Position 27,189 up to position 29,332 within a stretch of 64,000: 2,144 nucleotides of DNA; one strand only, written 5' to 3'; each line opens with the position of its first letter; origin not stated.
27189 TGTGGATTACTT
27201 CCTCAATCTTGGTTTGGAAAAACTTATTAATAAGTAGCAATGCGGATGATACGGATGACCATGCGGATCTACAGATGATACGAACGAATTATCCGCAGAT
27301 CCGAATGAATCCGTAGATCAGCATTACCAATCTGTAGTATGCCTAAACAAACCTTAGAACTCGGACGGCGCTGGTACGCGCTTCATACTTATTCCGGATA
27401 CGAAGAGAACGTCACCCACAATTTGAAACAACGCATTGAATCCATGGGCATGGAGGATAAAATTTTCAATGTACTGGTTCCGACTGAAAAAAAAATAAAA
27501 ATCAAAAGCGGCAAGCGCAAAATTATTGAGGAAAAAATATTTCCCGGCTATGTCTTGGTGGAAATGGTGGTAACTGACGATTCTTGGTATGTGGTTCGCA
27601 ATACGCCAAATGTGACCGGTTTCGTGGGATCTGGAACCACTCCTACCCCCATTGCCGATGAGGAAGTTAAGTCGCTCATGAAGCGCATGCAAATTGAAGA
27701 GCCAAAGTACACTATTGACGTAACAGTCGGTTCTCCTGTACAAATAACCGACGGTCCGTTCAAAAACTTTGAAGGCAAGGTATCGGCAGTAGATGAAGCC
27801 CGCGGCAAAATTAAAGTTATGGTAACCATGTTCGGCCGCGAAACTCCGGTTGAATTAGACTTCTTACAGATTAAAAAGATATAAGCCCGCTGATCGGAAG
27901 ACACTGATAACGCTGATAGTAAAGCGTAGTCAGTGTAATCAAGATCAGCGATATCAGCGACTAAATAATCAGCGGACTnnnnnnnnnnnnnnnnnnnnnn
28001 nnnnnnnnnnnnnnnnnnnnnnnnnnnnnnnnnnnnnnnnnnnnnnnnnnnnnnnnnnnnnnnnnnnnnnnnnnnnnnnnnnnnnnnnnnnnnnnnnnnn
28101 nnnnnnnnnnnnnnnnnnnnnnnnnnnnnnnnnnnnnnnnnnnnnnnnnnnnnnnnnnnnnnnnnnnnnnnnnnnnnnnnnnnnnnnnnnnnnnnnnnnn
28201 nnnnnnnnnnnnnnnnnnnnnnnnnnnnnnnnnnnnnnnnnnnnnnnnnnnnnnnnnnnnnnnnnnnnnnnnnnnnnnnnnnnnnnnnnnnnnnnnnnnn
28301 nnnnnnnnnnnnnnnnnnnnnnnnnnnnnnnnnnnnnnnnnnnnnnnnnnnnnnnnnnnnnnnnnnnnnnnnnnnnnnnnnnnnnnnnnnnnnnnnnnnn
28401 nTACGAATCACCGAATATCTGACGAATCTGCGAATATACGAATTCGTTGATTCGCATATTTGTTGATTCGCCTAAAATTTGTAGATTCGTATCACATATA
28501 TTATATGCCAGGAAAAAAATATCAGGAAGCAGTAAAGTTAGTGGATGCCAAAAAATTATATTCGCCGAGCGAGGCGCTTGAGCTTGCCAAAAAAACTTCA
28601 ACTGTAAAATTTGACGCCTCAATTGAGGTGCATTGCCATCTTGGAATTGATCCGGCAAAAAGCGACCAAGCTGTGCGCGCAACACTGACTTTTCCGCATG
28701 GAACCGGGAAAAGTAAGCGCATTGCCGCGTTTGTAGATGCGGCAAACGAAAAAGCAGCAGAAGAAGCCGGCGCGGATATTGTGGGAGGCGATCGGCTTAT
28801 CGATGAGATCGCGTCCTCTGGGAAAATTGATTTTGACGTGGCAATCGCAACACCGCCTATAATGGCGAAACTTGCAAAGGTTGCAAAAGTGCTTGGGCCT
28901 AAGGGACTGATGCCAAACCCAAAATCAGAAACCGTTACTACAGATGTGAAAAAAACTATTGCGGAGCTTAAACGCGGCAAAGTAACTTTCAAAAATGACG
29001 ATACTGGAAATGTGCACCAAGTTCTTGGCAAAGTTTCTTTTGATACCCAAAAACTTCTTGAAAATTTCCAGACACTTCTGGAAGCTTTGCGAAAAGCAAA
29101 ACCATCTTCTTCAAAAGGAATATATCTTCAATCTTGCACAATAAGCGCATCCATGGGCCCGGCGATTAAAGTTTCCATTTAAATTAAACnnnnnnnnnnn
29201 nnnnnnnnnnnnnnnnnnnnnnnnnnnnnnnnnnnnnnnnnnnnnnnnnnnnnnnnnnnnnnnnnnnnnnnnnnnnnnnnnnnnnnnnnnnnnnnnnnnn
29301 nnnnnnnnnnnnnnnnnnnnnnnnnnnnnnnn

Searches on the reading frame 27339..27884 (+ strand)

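Call 40: search_protein_families(library=pfam, proteins=[window:27339-27884:+], max_evalue=0.001)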
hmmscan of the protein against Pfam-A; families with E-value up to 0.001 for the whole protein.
window:27339-27884:+ (181 aa): 2 families
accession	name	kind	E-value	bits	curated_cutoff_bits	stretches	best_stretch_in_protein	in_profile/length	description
PF02357.24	NusG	-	1.8e-31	108.9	22.2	1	11-113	2-92/93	Transcription termination factor nusG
PF00467.35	KOW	-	7.1e-05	22.9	22.3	1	134-160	5-31/32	KOW motif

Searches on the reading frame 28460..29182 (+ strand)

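Call 40: search_protein_families(library=pfam, proteins=[window:28460-29182:+], max_evalue=0.001)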
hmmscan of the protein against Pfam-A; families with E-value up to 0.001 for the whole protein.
window:28460-29182:+ (240 aa): 1 family
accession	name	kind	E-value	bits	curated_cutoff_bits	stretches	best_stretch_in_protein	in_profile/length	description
PF00687.26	Ribosomal_L1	-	6e-58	196.1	32.2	1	44-234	2-198/198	Ribosomal protein L1p/L10e family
